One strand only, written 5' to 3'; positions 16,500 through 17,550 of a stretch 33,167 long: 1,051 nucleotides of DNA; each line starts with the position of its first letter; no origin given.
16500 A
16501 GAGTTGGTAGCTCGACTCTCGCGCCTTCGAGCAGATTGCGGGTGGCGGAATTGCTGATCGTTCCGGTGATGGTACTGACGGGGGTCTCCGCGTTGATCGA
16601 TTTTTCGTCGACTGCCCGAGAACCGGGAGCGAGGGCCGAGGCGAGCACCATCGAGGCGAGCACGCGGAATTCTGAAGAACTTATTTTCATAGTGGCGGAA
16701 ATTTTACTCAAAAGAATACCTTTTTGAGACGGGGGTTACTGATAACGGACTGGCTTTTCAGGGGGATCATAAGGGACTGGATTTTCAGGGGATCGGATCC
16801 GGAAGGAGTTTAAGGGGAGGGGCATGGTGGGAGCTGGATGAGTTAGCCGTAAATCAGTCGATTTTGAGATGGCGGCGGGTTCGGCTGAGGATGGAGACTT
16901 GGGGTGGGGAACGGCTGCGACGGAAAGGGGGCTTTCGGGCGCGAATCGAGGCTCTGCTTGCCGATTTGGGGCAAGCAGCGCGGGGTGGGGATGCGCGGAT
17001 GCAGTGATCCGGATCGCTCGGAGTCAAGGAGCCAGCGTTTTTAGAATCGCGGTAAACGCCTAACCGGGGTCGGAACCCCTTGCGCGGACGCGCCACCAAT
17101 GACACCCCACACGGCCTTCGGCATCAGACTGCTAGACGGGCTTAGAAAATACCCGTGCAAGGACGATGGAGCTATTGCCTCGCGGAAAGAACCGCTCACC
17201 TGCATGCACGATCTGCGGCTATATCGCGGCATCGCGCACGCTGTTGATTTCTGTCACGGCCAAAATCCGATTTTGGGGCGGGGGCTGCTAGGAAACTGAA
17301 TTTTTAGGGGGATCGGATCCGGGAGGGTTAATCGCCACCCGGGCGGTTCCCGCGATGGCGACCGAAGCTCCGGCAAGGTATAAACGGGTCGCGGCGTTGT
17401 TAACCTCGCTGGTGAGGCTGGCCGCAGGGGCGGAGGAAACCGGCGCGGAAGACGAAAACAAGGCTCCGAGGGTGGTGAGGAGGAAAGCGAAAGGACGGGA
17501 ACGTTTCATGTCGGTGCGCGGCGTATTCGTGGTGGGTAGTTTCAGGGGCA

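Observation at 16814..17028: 215-nt G-rich module (M3) upstream of the two paralogous receptors, with a non-coding substitution pattern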

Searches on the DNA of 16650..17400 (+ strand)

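Call 83: search_rna_families(source=window, start=16650, end=17400, threshold=evalue, max_evalue=10)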
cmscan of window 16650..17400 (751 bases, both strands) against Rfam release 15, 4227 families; matches with E-value up to 10: 1.
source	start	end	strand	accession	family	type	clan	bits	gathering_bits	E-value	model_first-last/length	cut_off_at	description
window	17013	17130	-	RF02175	SMAD5-AS1_3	Gene; lncRNA;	-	14.1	60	1.5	1-125/125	no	SMAD5 antisense RNA 1 conserved region 3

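Call 85: search_dna_similar(query=window:16776-17340:+, collection=plasmids, mode=distant, max_rows=8)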
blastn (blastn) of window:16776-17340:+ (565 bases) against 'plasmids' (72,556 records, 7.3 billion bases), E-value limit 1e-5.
No match.

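Call 86: search_dna_similar(query=window:16776-17340:+, collection=phages, mode=distant, max_rows=8)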
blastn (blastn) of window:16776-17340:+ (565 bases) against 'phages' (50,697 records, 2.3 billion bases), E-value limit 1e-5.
No match.
